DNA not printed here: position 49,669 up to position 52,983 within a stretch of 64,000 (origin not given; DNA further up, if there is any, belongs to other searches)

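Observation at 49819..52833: Single 1004-aa polypeptide containing two complete PilB/GspE-type secretion ATPase modules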

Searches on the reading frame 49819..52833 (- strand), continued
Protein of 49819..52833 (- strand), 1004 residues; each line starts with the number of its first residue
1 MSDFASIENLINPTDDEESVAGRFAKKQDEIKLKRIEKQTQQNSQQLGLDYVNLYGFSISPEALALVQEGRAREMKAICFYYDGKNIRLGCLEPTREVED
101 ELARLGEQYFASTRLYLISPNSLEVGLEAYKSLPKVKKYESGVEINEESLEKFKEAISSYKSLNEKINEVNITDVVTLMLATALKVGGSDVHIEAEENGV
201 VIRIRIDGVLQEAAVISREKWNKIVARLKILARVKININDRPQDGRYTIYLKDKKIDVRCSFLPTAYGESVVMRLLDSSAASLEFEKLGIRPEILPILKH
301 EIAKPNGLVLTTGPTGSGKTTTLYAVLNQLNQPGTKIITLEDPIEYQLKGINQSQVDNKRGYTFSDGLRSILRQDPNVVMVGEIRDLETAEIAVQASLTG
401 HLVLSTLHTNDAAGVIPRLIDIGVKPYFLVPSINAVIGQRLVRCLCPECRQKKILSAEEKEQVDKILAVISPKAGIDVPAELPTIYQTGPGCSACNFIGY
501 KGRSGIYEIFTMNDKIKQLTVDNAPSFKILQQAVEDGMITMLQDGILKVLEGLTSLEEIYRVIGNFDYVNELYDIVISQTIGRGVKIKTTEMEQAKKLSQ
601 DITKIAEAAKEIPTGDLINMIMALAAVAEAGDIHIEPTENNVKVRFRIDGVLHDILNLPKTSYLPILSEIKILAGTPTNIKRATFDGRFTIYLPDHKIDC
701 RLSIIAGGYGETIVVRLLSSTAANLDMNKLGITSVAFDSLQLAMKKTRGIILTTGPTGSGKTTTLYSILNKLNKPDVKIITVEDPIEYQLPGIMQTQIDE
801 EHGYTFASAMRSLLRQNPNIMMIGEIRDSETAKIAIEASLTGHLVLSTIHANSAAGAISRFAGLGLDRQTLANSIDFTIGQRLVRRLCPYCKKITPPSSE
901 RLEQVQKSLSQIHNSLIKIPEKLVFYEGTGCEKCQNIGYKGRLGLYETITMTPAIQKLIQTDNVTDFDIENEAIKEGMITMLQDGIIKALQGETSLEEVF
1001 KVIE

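Call 65: find_encoding_contigs(protein=P0146, flank=10000, max_places=1)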
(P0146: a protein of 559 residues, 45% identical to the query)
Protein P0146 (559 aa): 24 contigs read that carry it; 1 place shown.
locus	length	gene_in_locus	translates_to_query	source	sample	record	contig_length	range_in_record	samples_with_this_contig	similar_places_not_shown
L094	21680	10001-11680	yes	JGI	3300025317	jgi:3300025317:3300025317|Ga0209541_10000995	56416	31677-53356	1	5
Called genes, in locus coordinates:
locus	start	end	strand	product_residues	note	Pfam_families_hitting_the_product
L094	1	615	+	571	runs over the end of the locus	PF12846:AAA_10 (weak), PF19044:P-loop_TraG, PF01935:DUF87 (weak), PF19044:P-loop_TraG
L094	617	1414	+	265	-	-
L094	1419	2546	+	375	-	PF26549:Tricorn_N (weak)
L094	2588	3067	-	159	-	PF13083:KH_KhpA-B (weak), PF01424:R3H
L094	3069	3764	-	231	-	PF02096:60KD_IMP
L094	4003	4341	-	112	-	PF00825:Ribonuclease_P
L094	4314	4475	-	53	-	-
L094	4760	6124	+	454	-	PF11638:DnaA_N, PF01695:IstB_IS21, PF00308:Bac_DnaA, PF00004:AAA (weak), PF08299:Bac_DnaA_C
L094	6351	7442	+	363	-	PF00712:DNA_pol3_beta, PF02767:DNA_pol3_beta_2, PF02768:DNA_pol3_beta_3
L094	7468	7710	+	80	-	-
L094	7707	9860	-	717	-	PF00912:Transgly, PF00905:Transpeptidase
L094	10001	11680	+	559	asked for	PF25199:nSTAND_NTPase5 (faint), PF00437:T2SSE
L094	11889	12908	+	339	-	PF06068:TIP49 (weak), PF05496:RuvB_N, PF00004:AAA, PF07728:AAA_5, PF17864:AAA_lid_4, PF05491:WHD_RuvB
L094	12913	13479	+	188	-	PF20772:TACO1_YebC_N, PF01709:Transcrip_reg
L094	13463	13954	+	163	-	PF02075:RuvC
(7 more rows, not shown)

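Call 67: fold_search(model_id=the predicted structure, library=pdb)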
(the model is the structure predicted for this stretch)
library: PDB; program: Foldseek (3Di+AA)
matches with E <= 10: 1682; with E <= 0.001: 161
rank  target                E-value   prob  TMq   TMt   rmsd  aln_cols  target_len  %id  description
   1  5tsh_E                1.2e-39  1.00  0.33  0.82   5.6       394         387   44  PilB from Geobacter metallireducens bound to AMP-PNP (released 2017-05-17)
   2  5zfr_B                2.4e-38  1.00  0.33  0.80   6.0       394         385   44  Crystal structure of PilB, an extension ATPase motor of Type IV pilus, from Geobacter sulfurreducens (released 2018-09-19)
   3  5tsh_F                4.7e-38  1.00  0.33  0.83   5.6       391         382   44  PilB from Geobacter metallireducens bound to AMP-PNP (released 2017-05-17)
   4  4pht_C                5.2e-38  1.00  0.23  0.51  20.8       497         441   38  ATPase GspE in complex with the cytoplasmic domain of GspL from the Vibrio vulnificus type II Secretion system (released 2014-11-26)
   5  4pht_A                5.5e-38  1.00  0.23  0.51  21.0       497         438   38  ATPase GspE in complex with the cytoplasmic domain of GspL from the Vibrio vulnificus type II Secretion system (released 2014-11-26)
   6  4pht_B                5.8e-38  1.00  0.23  0.51  20.9       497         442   38  ATPase GspE in complex with the cytoplasmic domain of GspL from the Vibrio vulnificus type II Secretion system (released 2014-11-26)
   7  5zfr_C                6.2e-38  1.00  0.30  0.70   7.4       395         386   44  Crystal structure of PilB, an extension ATPase motor of Type IV pilus, from Geobacter sulfurreducens (released 2018-09-19)
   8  5tsh_C                8.1e-38  1.00  0.34  0.85   5.1       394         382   44  PilB from Geobacter metallireducens bound to AMP-PNP (released 2017-05-17)
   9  5zfr_A                1.2e-37  1.00  0.34  0.86   4.7       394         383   44  Crystal structure of PilB, an extension ATPase motor of Type IV pilus, from Geobacter sulfurreducens (released 2018-09-19)
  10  5tsh_D                2.3e-37  1.00  0.30  0.71   7.3       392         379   44  PilB from Geobacter metallireducens bound to AMP-PNP (released 2017-05-17)
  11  5tsg_D                2.4e-37  1.00  0.30  0.70   7.3       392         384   44  PilB from Geobacter metallireducens bound to ADP (released 2017-05-17)
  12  5tsg_B                3.2e-37  1.00  0.34  0.86   5.2       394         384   44  PilB from Geobacter metallireducens bound to ADP (released 2017-05-17)
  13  5tsh_A                7.6e-37  1.00  0.33  0.85   5.1       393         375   44  PilB from Geobacter metallireducens bound to AMP-PNP (released 2017-05-17)
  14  5tsh_B                1.3e-36  1.00  0.29  0.70   7.4       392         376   44  PilB from Geobacter metallireducens bound to AMP-PNP (released 2017-05-17)
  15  5oiu_B                2.9e-36  1.00  0.34  0.85   5.0       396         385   39  Crystal structure of PilF type IV pilus assembly ATPase from Thermus thermophilus (released 2018-08-08)
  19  5tsg_C                7.0e-36  1.00  0.34  0.85   5.1       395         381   44  PilB from Geobacter metallireducens bound to ADP (released 2017-05-17)
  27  3jc8_Ba               6.6e-21  1.00  0.20  0.41  20.1       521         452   30  Architectural model of the type IVa pilus machine in a piliated state (released 2016-03-16)
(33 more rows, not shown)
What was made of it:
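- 51145..52410 (-): aa 142-563: module 1 (pre-N2 segment, N2 domain 172-300, ATPase CTD 301-563 with CPEC/CSAC zinc site). Foldseek to PilB 5tsh/5zfr, target TM-score (TMt) up to 0.86 (call 67).
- Closest known: PilB, the type IVa pilus extension ATPase. Same: Foldseek target TM-score (TMt) 0.82-0.86 per module (call 67).
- Foldseek matches each module to PilB 5tsh/5zfr with target TM-score (TMt) 0.82-0.86 (call 67).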

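Call 69: find_encoding_contigs(protein=P0124, flank=10000, max_places=2)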
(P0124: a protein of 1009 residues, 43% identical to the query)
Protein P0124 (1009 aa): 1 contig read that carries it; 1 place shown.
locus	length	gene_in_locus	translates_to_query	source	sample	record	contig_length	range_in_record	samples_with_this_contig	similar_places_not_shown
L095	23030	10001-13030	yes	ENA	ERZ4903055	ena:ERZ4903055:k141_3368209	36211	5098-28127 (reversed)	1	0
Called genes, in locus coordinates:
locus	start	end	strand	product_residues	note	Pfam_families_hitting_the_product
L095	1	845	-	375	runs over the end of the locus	PF11258:DUF3048, PF17479:DUF3048_C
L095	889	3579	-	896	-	PF02739:5_3_exonuc_N, PF01367:5_3_exonuc, PF22619:DNA_polI_exo1 (weak), PF00476:DNA_pol_A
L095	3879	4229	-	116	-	PF01934:HepT-like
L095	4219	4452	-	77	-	PF01909:NTP_transf_2, PF18765:Polbeta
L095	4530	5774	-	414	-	PF12704:MacB_PCD, PF02687:FtsX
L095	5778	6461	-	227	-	PF00005:ABC_tran, PF02463:SMC_N (faint), PF13304:AAA_21 (faint)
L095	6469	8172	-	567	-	PF25973:BSH_CzcB (faint), PF25984:BSH_YknX (faint)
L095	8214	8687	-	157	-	PF02367:TsaE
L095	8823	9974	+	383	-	PF01368:DHH (weak)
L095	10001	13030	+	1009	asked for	PF00437:T2SSE, PF03215:Rad17 (faint), PF25199:nSTAND_NTPase5 (faint), PF00004:AAA (faint), PF00005:ABC_tran (faint), PF12775:AAA_7 (faint), PF13173:AAA_14 (faint), PF00437:T2SSE, +5 more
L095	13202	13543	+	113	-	-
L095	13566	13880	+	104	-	-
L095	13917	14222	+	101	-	PF21956:DUF6922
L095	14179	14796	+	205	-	PF08843:AbiEii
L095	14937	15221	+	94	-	-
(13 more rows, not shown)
